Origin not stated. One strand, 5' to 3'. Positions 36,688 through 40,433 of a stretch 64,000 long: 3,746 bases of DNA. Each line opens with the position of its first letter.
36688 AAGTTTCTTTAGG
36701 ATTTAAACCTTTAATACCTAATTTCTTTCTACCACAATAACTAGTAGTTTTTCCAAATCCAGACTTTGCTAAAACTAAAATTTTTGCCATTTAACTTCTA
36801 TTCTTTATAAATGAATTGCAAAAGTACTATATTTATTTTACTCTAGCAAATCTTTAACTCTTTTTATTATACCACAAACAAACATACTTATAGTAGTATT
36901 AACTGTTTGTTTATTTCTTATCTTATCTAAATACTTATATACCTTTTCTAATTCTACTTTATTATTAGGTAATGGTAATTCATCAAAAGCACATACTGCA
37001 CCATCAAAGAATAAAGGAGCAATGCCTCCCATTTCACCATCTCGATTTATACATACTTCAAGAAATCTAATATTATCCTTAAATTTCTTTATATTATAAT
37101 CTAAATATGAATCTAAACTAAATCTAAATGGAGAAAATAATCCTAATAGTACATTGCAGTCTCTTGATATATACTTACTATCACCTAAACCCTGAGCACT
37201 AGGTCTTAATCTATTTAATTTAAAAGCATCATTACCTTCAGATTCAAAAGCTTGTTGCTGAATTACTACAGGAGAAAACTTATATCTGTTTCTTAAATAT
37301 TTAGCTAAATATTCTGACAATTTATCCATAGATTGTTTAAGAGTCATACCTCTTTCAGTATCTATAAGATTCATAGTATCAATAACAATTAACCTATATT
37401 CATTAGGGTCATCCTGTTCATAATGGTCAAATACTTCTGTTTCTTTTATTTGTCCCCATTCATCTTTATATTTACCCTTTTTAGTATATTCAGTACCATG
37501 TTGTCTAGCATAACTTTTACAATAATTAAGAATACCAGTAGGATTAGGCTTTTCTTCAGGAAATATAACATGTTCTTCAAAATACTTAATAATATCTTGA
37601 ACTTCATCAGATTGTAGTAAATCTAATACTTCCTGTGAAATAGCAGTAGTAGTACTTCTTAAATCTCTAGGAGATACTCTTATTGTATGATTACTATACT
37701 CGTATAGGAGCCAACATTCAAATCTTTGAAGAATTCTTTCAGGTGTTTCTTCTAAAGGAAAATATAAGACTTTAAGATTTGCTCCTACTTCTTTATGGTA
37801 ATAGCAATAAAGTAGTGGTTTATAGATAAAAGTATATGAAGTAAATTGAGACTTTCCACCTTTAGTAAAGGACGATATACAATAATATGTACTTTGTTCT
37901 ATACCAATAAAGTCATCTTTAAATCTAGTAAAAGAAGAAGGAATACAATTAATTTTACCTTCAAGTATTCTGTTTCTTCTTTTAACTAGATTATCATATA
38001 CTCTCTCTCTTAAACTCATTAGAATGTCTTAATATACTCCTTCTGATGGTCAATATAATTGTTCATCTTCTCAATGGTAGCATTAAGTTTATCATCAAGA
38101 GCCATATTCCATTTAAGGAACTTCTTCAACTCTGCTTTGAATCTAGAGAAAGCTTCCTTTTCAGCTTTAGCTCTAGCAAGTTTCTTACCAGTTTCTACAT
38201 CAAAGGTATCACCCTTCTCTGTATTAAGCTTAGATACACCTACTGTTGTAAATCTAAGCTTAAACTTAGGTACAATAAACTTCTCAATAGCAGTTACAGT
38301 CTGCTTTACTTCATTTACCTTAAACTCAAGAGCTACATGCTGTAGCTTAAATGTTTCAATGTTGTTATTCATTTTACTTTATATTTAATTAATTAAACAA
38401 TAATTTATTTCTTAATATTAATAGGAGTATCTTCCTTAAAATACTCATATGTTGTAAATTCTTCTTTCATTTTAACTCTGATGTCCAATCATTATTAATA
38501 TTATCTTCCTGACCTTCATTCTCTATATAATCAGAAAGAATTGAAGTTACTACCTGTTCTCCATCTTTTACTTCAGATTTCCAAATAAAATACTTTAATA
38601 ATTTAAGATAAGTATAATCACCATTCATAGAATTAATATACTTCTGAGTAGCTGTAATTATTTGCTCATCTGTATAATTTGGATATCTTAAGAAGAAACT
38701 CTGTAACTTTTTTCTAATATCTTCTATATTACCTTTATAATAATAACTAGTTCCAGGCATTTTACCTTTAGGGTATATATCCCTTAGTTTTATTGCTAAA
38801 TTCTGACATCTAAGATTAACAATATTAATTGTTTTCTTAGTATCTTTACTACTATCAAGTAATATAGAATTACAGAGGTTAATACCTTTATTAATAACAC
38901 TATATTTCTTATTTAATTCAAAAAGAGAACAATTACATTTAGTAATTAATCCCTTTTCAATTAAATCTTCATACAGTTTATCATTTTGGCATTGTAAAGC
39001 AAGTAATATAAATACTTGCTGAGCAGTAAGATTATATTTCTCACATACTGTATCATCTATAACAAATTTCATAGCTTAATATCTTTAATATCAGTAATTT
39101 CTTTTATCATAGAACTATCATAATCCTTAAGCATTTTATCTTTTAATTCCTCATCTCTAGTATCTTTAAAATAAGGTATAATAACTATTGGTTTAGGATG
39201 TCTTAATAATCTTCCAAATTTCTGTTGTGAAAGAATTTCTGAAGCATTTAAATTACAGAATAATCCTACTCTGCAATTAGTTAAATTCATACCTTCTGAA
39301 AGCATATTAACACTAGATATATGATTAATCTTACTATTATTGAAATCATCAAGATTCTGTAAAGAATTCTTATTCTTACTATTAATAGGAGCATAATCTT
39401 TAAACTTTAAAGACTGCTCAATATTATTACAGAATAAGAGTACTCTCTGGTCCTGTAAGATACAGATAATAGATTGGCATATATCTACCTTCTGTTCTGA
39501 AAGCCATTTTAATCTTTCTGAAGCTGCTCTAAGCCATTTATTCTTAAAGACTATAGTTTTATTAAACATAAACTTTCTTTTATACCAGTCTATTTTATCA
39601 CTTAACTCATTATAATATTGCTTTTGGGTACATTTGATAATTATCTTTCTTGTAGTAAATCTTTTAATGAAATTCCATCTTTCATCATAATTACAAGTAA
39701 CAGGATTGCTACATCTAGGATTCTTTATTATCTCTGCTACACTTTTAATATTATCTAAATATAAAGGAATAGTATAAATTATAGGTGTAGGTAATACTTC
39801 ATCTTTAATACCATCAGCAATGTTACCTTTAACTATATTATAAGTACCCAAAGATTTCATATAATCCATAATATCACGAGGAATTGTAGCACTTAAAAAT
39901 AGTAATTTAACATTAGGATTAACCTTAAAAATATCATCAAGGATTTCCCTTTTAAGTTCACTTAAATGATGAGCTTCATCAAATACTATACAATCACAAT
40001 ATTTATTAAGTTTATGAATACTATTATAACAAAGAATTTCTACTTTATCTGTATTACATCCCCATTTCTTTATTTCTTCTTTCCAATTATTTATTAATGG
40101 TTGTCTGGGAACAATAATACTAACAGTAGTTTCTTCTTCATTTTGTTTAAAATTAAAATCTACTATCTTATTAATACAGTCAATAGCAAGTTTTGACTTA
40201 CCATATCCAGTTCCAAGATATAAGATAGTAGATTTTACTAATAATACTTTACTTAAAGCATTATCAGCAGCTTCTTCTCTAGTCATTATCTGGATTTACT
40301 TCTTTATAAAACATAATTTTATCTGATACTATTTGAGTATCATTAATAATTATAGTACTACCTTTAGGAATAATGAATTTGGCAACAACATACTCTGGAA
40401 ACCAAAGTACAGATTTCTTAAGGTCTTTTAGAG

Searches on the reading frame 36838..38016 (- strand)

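Call 44: search_protein_families(library=phrogs, proteins=[window:36838-38016:-], max_evalue=0.001)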
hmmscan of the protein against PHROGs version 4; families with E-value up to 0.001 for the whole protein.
window:36838-38016:- (392 aa): 2 families
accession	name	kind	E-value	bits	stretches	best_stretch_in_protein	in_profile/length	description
phrog_15558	-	unknown function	1.9e-14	54.6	1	108-315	158-363/403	-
phrog_19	-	DNA, RNA and nucleotide metabolism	2.9e-11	43.9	1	17-359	325-592/621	DnaB-like replicative helicase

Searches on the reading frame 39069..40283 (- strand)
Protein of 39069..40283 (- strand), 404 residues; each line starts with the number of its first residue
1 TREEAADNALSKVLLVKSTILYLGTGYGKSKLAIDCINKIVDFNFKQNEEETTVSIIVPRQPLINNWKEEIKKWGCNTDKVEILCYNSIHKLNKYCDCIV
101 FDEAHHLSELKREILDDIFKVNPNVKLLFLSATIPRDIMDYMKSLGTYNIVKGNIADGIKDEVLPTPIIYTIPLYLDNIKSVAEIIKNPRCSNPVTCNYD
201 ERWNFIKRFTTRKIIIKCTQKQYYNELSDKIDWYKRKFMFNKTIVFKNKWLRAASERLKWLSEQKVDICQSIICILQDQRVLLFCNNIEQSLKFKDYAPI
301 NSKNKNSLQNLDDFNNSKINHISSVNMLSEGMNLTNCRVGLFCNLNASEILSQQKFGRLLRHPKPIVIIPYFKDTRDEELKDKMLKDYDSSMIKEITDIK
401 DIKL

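Call 44: search_protein_families(library=phrogs, proteins=[window:39069-40283:-], max_evalue=0.001)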
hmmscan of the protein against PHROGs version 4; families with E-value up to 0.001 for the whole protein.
window:39069-40283:- (404 aa): 2 families
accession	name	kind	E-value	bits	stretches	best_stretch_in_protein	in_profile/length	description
phrog_16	-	DNA, RNA and nucleotide metabolism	1e-28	101.1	1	17-372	291-598/986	DNA helicase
phrog_62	-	DNA, RNA and nucleotide metabolism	3.9e-13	48.8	2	11-110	706-823/1881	DNA helicase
